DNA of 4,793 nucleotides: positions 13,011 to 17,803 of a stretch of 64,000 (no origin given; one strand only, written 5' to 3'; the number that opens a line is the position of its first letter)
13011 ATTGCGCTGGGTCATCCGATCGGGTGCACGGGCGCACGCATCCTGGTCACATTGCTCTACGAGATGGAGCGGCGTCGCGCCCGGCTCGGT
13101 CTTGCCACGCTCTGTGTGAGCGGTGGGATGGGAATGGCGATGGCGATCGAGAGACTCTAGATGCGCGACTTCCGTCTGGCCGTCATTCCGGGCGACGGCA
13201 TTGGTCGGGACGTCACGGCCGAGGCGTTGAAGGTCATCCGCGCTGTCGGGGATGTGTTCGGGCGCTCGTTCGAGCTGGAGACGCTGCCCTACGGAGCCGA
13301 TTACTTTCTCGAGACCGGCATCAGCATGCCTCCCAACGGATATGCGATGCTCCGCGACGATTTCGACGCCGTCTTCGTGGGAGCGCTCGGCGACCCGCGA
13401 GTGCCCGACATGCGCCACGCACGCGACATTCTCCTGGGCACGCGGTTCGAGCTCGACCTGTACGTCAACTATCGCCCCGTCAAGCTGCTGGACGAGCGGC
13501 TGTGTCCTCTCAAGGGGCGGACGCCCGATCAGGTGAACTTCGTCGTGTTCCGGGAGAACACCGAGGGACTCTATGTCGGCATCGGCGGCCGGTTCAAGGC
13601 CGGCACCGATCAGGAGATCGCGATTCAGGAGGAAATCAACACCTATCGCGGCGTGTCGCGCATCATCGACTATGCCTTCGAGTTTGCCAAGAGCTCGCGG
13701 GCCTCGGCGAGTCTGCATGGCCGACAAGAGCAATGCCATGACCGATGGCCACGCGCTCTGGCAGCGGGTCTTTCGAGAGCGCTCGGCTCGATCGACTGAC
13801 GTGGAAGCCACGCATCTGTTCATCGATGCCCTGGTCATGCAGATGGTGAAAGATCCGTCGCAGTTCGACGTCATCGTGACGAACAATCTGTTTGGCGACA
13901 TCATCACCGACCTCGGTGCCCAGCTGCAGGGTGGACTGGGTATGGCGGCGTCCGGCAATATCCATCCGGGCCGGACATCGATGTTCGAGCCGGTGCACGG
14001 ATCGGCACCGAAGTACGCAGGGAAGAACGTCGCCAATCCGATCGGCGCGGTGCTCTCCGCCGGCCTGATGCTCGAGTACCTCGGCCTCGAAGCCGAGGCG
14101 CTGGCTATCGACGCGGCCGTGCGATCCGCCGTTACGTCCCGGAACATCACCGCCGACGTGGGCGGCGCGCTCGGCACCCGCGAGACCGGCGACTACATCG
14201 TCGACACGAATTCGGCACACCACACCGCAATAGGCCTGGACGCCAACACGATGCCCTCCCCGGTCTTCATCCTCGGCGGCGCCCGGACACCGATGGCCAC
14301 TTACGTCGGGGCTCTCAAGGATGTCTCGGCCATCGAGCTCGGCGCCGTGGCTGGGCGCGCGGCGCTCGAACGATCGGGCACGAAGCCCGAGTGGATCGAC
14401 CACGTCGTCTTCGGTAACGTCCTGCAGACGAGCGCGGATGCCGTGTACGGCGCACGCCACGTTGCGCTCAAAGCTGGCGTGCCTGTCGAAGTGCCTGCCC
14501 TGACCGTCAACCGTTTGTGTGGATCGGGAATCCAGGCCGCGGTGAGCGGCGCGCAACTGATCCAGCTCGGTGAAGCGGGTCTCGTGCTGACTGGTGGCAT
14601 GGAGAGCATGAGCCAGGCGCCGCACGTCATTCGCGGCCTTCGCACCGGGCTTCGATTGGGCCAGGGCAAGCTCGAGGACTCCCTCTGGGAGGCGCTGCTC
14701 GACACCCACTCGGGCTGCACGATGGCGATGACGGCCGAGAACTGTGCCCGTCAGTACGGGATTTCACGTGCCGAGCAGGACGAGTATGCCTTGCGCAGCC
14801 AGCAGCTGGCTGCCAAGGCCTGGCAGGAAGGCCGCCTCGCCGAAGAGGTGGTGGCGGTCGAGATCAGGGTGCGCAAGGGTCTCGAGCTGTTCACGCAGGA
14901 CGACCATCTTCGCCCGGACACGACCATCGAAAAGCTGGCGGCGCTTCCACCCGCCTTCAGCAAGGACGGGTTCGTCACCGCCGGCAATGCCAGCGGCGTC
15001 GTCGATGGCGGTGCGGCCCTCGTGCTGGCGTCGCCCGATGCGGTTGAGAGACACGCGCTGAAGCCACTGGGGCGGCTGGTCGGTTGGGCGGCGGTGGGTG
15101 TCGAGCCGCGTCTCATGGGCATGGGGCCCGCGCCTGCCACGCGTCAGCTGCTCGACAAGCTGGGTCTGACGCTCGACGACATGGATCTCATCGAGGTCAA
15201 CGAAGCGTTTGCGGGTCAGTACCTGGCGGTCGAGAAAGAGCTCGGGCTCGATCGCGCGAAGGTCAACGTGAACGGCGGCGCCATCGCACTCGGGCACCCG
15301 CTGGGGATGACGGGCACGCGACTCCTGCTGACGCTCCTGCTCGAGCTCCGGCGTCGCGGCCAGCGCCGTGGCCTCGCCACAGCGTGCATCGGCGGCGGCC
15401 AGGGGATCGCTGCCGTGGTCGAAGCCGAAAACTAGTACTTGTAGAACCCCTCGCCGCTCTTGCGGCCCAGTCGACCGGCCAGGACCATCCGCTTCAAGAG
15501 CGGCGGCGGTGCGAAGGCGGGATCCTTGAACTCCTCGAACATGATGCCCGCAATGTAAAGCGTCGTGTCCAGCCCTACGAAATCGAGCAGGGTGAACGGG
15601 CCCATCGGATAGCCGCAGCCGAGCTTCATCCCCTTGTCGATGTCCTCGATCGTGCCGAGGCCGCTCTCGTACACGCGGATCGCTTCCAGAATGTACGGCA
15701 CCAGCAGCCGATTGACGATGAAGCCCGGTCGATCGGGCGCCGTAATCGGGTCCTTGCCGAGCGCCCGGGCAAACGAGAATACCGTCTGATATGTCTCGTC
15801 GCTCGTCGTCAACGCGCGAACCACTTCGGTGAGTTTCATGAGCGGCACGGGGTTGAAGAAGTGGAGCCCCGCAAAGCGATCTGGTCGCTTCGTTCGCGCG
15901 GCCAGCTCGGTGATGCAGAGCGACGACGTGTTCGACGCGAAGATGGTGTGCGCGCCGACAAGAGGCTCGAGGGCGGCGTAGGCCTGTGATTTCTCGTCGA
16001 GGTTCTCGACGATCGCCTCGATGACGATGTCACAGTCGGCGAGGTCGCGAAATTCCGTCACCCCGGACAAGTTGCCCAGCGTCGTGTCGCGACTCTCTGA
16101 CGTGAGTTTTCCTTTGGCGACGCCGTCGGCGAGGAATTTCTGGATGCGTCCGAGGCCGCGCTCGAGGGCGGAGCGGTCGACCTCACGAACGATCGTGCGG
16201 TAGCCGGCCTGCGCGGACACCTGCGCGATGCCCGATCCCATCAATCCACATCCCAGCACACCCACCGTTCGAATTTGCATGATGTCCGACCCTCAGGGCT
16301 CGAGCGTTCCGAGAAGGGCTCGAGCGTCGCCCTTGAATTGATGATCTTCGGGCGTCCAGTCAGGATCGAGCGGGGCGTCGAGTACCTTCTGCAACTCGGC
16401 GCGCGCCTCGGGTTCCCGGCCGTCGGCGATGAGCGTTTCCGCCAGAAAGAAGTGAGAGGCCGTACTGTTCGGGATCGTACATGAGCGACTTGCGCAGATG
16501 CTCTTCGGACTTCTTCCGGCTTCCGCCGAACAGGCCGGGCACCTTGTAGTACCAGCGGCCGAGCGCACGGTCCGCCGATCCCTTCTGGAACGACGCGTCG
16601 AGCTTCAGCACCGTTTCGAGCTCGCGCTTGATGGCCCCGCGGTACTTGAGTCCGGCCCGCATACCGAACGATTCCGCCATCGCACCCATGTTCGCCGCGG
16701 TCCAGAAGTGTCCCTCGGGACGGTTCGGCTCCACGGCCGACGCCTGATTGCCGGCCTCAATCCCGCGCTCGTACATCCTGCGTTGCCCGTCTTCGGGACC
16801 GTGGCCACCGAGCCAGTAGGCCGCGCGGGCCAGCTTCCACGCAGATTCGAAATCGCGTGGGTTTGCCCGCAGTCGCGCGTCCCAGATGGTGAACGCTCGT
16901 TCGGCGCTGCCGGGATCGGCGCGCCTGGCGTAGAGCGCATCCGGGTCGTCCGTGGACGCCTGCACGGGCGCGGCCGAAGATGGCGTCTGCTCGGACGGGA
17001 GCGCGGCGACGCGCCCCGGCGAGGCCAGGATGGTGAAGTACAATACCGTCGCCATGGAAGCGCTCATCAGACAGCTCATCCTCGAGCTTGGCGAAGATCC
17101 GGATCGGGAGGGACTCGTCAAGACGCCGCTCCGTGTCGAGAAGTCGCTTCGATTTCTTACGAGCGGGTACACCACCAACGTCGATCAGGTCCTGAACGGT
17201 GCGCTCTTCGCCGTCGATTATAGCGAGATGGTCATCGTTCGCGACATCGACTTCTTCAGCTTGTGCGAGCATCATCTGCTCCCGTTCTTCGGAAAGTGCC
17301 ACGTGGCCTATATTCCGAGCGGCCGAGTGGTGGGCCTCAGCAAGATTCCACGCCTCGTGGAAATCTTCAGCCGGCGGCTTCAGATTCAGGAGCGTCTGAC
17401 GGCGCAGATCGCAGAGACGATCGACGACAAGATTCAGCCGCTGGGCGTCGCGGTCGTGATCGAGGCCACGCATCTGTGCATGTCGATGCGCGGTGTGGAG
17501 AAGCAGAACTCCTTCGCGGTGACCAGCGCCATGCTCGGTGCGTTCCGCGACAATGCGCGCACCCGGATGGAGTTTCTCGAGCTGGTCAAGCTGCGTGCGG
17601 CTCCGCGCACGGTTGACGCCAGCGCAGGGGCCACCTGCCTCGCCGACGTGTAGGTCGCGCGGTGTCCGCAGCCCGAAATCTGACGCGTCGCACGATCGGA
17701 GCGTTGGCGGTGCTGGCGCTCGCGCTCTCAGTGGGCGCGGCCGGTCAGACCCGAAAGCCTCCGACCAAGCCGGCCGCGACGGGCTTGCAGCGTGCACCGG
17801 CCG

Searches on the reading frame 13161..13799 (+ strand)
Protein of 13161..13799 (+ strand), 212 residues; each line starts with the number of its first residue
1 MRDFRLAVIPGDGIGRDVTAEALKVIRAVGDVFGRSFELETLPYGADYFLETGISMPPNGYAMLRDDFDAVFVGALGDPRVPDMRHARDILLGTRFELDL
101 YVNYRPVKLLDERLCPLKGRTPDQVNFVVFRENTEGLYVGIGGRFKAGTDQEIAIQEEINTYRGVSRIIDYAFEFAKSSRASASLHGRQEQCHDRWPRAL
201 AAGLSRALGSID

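Call 18: search_protein_families(library=pfam, proteins=[window:13161-13799:+], max_evalue=0.001)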
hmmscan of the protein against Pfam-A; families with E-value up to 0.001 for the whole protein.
window:13161-13799:+ (212 aa): 1 family
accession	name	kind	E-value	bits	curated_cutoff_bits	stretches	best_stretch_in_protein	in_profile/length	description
PF00180.25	Iso_dh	-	3.8e-30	105.8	27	1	6-180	2-179/348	Isocitrate/isopropylmalate dehydrogenase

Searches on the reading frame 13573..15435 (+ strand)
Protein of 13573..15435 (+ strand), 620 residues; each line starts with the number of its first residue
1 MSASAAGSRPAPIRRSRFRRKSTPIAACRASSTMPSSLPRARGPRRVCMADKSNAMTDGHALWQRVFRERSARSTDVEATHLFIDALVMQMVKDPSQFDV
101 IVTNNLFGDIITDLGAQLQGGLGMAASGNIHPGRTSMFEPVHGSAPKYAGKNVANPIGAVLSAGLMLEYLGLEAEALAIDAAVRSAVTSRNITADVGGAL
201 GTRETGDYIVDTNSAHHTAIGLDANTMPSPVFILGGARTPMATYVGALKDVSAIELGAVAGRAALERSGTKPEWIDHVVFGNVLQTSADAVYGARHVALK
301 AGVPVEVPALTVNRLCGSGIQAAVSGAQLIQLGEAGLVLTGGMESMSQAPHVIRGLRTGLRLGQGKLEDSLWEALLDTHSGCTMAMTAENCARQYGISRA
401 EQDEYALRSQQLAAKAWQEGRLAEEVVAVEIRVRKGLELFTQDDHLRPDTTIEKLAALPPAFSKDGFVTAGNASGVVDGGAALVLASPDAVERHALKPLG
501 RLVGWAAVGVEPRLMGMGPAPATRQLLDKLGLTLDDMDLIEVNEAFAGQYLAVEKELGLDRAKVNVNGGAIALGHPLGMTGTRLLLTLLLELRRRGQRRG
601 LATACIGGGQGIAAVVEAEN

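Call 18: search_protein_families(library=pfam, proteins=[window:13573-15435:+], max_evalue=0.001)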
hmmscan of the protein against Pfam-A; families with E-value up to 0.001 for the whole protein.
window:13573-15435:+ (620 aa): 3 families
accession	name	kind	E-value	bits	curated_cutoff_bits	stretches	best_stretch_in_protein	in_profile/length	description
PF00108.29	Thiolase_N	-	1.1e-84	284.3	26.4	1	231-487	1-258/260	Thiolase, N-terminal domain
PF00180.25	Iso_dh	-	7.7e-56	190.3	27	1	39-208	174-347/348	Isocitrate/isopropylmalate dehydrogenase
PF02803.24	Thiolase_C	-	2.6e-49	166.4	27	1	496-617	1-122/123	Thiolase, C-terminal domain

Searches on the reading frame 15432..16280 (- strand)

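Call 36: search_protein_families(library=pfam, proteins=[window:15432-16280:-], max_evalue=0.001)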
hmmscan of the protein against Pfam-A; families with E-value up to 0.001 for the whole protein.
window:15432-16280:- (282 aa): 2 families
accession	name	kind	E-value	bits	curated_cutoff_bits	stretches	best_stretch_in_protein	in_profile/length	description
PF02737.24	3HCDH_N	-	2.6e-59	200.6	22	1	5-181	1-177/180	3-hydroxyacyl-CoA dehydrogenase, NAD binding domain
PF00725.27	3HCDH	-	5.6e-37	126.6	22.1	1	186-282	1-97/97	3-hydroxyacyl-CoA dehydrogenase, C-terminal domain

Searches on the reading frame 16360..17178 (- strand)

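Call 36: search_protein_families(library=pfam, proteins=[window:16360-17178:-], max_evalue=0.001)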
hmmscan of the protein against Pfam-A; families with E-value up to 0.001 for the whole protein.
window:16360-17178:- (272 aa): 1 family
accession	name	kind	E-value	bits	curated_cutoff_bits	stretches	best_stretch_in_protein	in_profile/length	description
PF16811.11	TAtT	-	1.1e-06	28.6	26.5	1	158-234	120-197/263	TRAP transporter T-component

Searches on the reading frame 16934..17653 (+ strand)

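Call 36: search_protein_families(library=pfam, proteins=[window:16934-17653:+], max_evalue=0.001)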
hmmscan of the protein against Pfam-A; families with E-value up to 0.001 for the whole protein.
window:16934-17653:+ (239 aa): 2 families
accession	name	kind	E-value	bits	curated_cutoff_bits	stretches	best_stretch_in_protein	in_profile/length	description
PF01227.27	GTP_cyclohydroI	-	2.4e-73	245.8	27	1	42-218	2-178/179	GTP cyclohydrolase I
PF14489.11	QueF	-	0.00058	20.5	27.3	1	117-174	1-58/81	QueF-like protein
